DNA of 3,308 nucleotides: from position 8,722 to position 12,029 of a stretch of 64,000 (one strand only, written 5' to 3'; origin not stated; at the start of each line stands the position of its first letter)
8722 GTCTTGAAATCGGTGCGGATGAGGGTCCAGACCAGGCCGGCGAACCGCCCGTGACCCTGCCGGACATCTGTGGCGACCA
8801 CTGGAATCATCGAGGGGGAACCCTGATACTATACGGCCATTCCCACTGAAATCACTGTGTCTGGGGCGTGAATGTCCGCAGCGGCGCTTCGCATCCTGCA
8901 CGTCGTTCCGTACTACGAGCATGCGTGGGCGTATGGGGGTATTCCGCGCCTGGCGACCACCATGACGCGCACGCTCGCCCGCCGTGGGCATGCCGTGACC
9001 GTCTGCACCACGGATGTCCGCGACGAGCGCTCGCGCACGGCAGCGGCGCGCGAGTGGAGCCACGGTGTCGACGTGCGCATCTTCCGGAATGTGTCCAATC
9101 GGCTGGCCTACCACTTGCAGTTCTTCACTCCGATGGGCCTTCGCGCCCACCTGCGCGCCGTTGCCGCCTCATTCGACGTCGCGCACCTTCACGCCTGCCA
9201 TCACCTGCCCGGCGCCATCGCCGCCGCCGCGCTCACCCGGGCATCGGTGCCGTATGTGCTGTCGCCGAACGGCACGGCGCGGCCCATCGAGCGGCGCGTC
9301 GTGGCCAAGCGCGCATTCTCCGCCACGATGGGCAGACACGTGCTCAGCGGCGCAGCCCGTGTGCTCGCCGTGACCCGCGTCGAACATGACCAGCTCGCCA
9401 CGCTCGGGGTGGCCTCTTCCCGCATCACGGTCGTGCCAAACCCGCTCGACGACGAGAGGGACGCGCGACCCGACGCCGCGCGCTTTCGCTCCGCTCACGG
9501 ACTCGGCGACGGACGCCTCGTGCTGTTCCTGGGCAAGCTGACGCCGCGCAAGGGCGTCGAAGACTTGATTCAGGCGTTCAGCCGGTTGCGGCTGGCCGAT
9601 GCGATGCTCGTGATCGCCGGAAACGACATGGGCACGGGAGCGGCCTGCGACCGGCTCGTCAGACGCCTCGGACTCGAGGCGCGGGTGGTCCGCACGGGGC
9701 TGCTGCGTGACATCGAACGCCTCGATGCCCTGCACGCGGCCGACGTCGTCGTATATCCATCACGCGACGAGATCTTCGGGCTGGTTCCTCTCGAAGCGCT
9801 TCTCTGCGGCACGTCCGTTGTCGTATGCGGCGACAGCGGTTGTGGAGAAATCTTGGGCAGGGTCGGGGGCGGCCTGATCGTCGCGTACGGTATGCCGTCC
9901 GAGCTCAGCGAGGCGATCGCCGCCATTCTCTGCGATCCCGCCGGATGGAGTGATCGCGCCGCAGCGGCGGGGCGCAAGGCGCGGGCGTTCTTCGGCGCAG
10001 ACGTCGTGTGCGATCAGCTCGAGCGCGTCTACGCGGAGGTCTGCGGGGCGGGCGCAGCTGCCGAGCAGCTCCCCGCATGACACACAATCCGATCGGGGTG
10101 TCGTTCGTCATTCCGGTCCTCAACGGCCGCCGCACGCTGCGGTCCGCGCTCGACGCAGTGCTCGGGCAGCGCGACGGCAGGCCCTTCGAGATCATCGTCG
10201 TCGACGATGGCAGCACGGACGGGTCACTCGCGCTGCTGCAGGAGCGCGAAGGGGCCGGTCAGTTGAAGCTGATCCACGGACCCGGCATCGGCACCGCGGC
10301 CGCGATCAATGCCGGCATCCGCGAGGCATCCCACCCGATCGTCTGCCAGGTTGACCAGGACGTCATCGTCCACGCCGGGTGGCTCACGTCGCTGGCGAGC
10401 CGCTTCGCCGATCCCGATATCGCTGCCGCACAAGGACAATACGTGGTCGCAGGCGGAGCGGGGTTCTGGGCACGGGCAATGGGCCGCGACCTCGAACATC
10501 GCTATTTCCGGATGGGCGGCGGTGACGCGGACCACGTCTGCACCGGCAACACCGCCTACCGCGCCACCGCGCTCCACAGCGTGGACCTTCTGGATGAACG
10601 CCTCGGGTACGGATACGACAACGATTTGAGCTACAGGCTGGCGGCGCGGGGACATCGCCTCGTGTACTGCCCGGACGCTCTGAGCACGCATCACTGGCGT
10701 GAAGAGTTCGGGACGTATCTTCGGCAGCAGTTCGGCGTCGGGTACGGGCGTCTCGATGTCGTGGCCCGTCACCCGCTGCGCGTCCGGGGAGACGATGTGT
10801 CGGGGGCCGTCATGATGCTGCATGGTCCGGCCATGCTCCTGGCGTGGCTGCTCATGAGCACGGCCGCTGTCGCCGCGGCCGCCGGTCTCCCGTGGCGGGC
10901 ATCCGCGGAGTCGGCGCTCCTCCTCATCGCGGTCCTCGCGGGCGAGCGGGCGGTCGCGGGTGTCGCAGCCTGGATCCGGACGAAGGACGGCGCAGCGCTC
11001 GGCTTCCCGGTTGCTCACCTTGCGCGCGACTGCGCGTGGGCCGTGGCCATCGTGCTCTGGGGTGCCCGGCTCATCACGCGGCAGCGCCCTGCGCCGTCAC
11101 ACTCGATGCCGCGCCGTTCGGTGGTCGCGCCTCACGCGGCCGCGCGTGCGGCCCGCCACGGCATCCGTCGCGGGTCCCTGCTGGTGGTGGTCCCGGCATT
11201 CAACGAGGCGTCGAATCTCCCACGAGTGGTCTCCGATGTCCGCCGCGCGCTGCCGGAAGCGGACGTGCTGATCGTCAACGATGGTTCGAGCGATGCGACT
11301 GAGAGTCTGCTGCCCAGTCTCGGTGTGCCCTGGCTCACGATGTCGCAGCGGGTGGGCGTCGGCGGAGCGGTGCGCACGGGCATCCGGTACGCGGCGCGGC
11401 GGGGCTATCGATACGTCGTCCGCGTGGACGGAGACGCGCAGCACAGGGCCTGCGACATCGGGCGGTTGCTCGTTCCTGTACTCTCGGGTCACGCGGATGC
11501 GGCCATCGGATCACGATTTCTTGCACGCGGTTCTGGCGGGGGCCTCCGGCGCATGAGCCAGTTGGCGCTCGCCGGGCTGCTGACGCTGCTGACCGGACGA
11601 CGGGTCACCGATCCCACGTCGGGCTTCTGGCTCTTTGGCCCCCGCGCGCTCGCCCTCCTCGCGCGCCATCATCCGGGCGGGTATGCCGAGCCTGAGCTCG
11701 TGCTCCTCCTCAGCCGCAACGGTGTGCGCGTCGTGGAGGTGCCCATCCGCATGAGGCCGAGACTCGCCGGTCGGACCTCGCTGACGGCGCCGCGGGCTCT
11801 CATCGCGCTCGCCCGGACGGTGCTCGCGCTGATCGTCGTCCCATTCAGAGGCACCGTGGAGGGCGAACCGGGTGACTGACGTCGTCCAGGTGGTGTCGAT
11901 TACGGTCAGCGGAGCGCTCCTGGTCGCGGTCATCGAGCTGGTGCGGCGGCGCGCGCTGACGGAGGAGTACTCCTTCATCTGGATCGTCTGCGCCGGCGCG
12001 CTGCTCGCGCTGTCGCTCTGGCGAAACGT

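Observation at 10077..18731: Gtr-like three-part set (GtrB-like GT2, DUF2304, TMTC/PMT-like GT-C with TPRs) is a candidate periplasmic protein-glycosylation system next to Thr-rich pilins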

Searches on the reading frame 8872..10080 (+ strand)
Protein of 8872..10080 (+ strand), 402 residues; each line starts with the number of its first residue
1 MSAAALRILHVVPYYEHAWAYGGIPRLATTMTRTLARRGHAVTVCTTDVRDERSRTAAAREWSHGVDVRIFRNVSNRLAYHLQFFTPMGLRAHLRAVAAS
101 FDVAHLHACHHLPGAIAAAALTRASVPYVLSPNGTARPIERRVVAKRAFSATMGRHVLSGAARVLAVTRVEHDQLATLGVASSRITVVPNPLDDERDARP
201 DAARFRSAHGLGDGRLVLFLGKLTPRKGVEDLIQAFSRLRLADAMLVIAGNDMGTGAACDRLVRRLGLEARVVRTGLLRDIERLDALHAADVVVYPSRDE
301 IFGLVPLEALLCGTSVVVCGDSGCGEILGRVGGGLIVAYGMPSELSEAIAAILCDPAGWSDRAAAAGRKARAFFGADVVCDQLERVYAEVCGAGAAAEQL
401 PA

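Call 5: search_protein_families(library=pfam, proteins=[window:8872-10080:+], max_evalue=0.01)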
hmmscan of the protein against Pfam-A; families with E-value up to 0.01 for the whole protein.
window:8872-10080:+ (402 aa): 5 families
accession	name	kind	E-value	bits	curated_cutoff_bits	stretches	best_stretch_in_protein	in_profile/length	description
PF00534.26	Glycos_transf_1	-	2.6e-24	86.1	26.4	1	206-370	6-169/172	Glycosyl transferases group 1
PF13692.12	Glyco_trans_1_4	-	1.2e-23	84.4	27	1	215-355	2-142/142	Glycosyl transferases group 1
PF13439.12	Glyco_transf_4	-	7.1e-21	75.4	28.5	1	21-196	1-170/170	Glycosyltransferase Family 4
PF20706.3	GT4-conflict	-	1.1e-18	67.9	26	1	151-368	137-356/385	Family 4 Glycosyltransferase in conflict systems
PF13579.12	Glyco_trans_4_4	-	2.5e-18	67.3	29.7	1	22-190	1-157/158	Glycosyl transferase 4-like domain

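Call 6: search_protein_families(library=ncbifam, proteins=[window:8872-10080:+], max_evalue=0.01)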
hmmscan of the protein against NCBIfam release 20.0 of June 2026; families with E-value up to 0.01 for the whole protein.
window:8872-10080:+ (402 aa): 26 families (the best 25 are shown)
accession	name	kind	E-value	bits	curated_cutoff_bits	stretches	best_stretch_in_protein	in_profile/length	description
NF038295.1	EPS_HpsP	equivalog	4.1e-29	101.8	550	1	7-390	1-387/388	hormogonium polysaccharide biosynthesis glycosyltransferase HpsP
TIGR03999.1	thiol_BshA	equivalog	8.8e-28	97.3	273.7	1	20-390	10-373/375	N-acetyl-alpha-D-glucosaminyl L-malate synthase BshA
NF046085.1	XrtY_assoc_Gly1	equivalog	4.8e-25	88.2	400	1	6-390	1-384/387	XrtY-associated glycosyltransferase XYAG1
TIGR03449.1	mycothiol_MshA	equivalog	4.7e-24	85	462.5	1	22-390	21-403/406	D-inositol-3-phosphate glycosyltransferase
TIGR02149.1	glgA_Coryne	subfamily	1.5e-20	73.7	302.4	1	21-391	15-391/391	glycogen synthase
TIGR04047.1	MSMEG_0565_glyc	hypoth_equivalog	6.6e-19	68.2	259.85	1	31-367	21-351/373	MSMEG_0565 family glycosyltransferase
NF041876.1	EPS_EpsE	equivalog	3.7e-17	62.7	400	1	116-375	128-381/389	exopolysaccharide biosynthesis GT4 family glycosyltransferase EpsE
NF047684.1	TeichurnBiosyTuaC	equivalog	3.9e-16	59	550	1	70-390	73-389/391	teichuronic acid biosynthesis protein TuaC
TIGR04063.1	stp3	hypoth_equivalog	3.6e-15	55.8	442.05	1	144-368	141-373/397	TIGR04063 family PEP-CTERM/XrtA system glycosyltransferase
NF053787.1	GlcN_PG_synth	equivalog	5.4e-14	51.8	480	1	160-391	143-360/361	N-acetylglucosaminyl phosphatidylglycerol synthase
TIGR03088.1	stp2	hypoth_equivalog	3.6e-13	49.3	409.05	1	175-389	151-372/374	TIGR03088 family PEP-CTERM/XrtA system glycosyltransferase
NF007640.0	PRK10307.1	subfamily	3.6e-13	49.2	276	1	147-385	158-402/411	WcaI family glycosyltransferase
TIGR04157.1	glyco_rSAM_CFB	subfamily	1.5e-12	47.2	400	1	178-328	188-339/406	TIGR04157 family glycosyltransferase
NF041010.1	glycosy_Agl16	equivalog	2.8e-11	42.9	575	1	140-349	113-312/352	glycosylation protein Agl16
NF038011.1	PelF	equivalog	2.7e-10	39.9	100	1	149-387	246-489/489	GT4 family glycosyltransferase PelF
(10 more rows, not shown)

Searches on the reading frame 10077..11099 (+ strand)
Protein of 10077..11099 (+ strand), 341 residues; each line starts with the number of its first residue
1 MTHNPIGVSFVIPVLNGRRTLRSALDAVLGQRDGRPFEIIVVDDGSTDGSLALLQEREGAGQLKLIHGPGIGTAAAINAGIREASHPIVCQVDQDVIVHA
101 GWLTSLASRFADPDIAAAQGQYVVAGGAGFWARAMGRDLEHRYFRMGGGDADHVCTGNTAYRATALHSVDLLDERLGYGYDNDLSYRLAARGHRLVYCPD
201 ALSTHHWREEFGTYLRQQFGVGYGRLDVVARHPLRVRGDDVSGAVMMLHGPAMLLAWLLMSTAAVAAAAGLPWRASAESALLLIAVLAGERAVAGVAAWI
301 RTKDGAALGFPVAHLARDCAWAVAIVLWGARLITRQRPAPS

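Call 16: search_protein_families(library=pfam, proteins=[window:10077-11000:+], max_evalue=10)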
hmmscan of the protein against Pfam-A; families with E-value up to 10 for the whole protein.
window:10077-11000:+ (308 aa): 6 families
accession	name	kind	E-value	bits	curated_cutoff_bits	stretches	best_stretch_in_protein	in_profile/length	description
PF00535.33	Glycos_transf_2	-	3e-26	92.8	23.3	1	9-166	1-164/168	Glycosyl transferase family 2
PF13641.12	Glyco_tranf_2_3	-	2.9e-19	70.5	27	1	8-219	3-225/230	Glycosyltransferase like family 2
PF13632.12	Glyco_trans_2_3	-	6.7e-11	42.8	27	1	89-273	2-183/198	Glycosyl transferase family group 2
PF13506.12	Glyco_transf_21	-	2.6e-05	24.2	21.7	1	77-134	22-79/174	Glycosyl transferase family 21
PF10111.15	Glyco_tranf_2_2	-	0.017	15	27.3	1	9-99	1-95/276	Glycosyltransferase like family 2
PF13704.12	Glyco_tranf_2_4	-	0.2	12.6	27.5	1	38-60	21-43/98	Glycosyl transferase family 2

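Call 58: search_solved_structures(query=window:10077-11099:+, max_evalue=0.001)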
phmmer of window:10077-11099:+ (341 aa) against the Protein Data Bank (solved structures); distinct sequences matched with E-value up to 0.001: 11.
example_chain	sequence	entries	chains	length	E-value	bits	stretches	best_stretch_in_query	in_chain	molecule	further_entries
2z87_A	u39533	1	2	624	1.6e-11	47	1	7-117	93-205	Chondroitin synthase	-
2z86_A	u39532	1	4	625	1.6e-11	47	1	7-117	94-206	Chondroitin synthase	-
5hea_A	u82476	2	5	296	7.4e-11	44.9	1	8-111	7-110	Putative glycosyltransferase (GalT1)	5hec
9omm_A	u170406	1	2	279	1.9e-06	30.4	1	7-97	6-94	Glycosyltransferase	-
9omj_A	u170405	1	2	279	1.9e-06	30.3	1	7-97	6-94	Glycosyltransferase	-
9omh_A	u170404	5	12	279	1.9e-06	30.3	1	7-97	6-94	Glycosyltransferase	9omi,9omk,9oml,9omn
6p61_A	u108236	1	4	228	7.6e-06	28.4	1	8-118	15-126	Glycosyltransferase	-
5mlz_A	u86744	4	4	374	5.6e-05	25.6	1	6-131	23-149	Dolichol monophosphate mannose synthase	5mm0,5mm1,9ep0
9bhc_C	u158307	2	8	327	0.0003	23.1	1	8-96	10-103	Undecaprenyl-phosphate 4-deoxy-4-formamido-L-arabinose transferase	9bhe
9hwj_A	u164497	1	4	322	0.00034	23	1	7-97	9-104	Undecaprenyl-phosphate 4-deoxy-4-formamido-L-arabinose transferase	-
8vxh_A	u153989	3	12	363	0.00041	22.7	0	8-96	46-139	Undecaprenyl-phosphate 4-deoxy-4-formamido-L-arabinose transferase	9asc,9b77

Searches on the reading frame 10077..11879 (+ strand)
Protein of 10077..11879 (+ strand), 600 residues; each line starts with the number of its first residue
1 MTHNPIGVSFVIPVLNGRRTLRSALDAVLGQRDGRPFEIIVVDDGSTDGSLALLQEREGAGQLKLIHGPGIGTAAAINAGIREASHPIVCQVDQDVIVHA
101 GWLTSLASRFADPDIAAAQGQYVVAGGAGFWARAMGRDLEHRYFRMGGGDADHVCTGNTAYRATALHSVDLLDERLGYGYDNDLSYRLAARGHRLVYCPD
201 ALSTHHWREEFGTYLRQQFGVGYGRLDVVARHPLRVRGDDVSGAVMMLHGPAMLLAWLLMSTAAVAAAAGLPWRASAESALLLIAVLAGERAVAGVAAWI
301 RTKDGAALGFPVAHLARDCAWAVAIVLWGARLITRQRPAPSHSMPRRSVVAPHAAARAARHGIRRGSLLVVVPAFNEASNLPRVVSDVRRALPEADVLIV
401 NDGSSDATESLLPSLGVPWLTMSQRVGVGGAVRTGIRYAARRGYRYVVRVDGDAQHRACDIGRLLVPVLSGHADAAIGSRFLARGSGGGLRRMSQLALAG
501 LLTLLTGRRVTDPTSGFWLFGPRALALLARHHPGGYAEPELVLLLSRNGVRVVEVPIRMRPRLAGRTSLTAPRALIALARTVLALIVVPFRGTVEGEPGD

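Call 5: search_protein_families(library=pfam, proteins=[window:10077-11879:+], max_evalue=0.01)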
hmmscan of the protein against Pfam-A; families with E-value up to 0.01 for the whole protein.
window:10077-11879:+ (600 aa): 5 families
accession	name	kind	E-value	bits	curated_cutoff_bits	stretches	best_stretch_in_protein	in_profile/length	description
PF00535.33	Glycos_transf_2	-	1.1e-46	159.3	23.3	2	9-166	1-164/168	Glycosyl transferase family 2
PF13641.12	Glyco_tranf_2_3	-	2.1e-22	80.7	27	1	8-219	3-225/230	Glycosyltransferase like family 2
PF13632.12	Glyco_trans_2_3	-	3.3e-10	40.6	27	1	89-273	2-183/198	Glycosyl transferase family group 2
PF13506.12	Glyco_transf_21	-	3.6e-06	27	21.7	1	77-134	22-79/174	Glycosyl transferase family 21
PF13704.12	Glyco_tranf_2_4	-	0.00053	20.9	27.5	0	38-60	21-43/98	Glycosyl transferase family 2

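Call 6: search_protein_families(library=ncbifam, proteins=[window:10077-11879:+], max_evalue=0.01)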
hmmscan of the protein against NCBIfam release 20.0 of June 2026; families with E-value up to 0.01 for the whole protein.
window:10077-11879:+ (600 aa): 25 families
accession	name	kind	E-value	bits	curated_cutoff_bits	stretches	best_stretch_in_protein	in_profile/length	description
TIGR03965.1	mycofact_glyco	equivalog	5.1e-36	124.5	280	1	7-299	75-371/467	mycofactocin biosynthesis glycosyltransferase MftF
NF041875.1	EPS_EpsD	equivalog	1.8e-30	106.5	370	2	8-291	1-288/325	exopolysaccharide biosynthesis glycosyltransferase EpsD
NF058614.1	PPMAGASynPpgS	equivalog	4e-24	85.3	370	1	370-558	4-195/226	polyprenyl-phospho-N-acetylgalactosaminyl synthase PpgS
TIGR04283.1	glyco_like_mftF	equivalog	4.1e-24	85.4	182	2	8-209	1-189/221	TIGR04283 family arsenosugar biosynthesis glycosyltransferase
TIGR04182.1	glyco_TIGR04182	equivalog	5.7e-24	85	325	2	369-570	3-202/293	S-layer glycoprotein N-glycosyltransferase AglJ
TIGR03937.1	PgaC_IcaA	equivalog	2.6e-21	76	422.3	2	7-120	46-161/407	poly-beta-1,6-N-acetyl-D-glucosamine synthase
NF007482.0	PRK10073.1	equivalog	7.1e-16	58.1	423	1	7-125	7-127/334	glycosyltransferase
TIGR04242.1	nodulat_NodC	equivalog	1.4e-12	47.3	550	1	8-274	50-336/395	chitooligosaccharide synthase NodC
NF041391.1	DPhHxTase_Halo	equivalog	1.5e-12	47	375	1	374-583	3-206/213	dolichyl-phosphate hexose transferase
NF038302.1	EPS_HpsE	equivalog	8.6e-11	41.4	300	1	8-117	3-119/307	hormogonium polysaccharide biosynthesis glycosyltransferase HpsE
NF007986.1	PRK10714.1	equivalog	5.2e-10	38.8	529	1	8-96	8-101/316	undecaprenyl-phosphate 4-deoxy-4-formamido-L-arabinose transferase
NF047588.1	GlcsyltransPgfSStrep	equivalog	2.1e-08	33.8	500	2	8-97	3-97/308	glycosyltransferase PgfS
NF038299.1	EPS_HpsN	equivalog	2.8e-08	33.1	425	1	8-121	3-118/317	hormogonium polysaccharide biosynthesis glycosyltransferase HpsN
NF010496.0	PRK13915.1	equivalog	5e-08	32.4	262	1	7-96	32-127/307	glucosyl-3-phosphoglycerate synthase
NF047683.1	TeichurnBiosyTuaG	equivalog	1.6e-07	31.2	400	1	4-96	4-97/252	teichuronic acid biosynthesis protein TuaG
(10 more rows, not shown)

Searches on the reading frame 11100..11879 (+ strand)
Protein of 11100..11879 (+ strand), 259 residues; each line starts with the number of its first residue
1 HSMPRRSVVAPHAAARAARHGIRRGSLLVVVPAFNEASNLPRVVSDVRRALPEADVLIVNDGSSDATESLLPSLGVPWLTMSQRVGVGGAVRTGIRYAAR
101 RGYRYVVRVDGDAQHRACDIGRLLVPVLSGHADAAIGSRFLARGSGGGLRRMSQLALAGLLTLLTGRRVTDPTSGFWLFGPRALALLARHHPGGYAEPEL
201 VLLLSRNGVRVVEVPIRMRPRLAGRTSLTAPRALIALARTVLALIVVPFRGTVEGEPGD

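Call 16: search_protein_families(library=pfam, proteins=[window:11100-11879:+], max_evalue=10)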
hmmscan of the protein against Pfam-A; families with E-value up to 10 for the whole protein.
window:11100-11879:+ (259 aa): 3 families
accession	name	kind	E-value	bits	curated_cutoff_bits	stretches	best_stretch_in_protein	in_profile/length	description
PF00535.33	Glycos_transf_2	-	3e-19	70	23.3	1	29-173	2-153/168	Glycosyl transferase family 2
PF13641.12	Glyco_tranf_2_3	-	0.058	13.8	27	1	27-113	3-97/230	Glycosyltransferase like family 2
PF20064.4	DUF6463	-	0.095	13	26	1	167-190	93-116/119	Family of unknown function (DUF6463)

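Call 57: search_solved_structures(query=window:11100-11879:+, max_evalue=0.001, show_alignments=2)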
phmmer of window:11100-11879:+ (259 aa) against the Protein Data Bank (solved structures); distinct sequences matched with E-value up to 0.001: 3.
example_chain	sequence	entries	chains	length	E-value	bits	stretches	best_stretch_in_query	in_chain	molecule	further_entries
5mlz_A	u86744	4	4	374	1.7e-10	43.9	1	27-230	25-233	Dolichol monophosphate mannose synthase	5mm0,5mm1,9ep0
6p61_A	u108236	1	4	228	0.00013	24.7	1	23-114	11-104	Glycosyltransferase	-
9hwj_A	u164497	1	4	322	0.00052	22.7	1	27-250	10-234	Undecaprenyl-phosphate 4-deoxy-4-formamido-L-arabinose transferase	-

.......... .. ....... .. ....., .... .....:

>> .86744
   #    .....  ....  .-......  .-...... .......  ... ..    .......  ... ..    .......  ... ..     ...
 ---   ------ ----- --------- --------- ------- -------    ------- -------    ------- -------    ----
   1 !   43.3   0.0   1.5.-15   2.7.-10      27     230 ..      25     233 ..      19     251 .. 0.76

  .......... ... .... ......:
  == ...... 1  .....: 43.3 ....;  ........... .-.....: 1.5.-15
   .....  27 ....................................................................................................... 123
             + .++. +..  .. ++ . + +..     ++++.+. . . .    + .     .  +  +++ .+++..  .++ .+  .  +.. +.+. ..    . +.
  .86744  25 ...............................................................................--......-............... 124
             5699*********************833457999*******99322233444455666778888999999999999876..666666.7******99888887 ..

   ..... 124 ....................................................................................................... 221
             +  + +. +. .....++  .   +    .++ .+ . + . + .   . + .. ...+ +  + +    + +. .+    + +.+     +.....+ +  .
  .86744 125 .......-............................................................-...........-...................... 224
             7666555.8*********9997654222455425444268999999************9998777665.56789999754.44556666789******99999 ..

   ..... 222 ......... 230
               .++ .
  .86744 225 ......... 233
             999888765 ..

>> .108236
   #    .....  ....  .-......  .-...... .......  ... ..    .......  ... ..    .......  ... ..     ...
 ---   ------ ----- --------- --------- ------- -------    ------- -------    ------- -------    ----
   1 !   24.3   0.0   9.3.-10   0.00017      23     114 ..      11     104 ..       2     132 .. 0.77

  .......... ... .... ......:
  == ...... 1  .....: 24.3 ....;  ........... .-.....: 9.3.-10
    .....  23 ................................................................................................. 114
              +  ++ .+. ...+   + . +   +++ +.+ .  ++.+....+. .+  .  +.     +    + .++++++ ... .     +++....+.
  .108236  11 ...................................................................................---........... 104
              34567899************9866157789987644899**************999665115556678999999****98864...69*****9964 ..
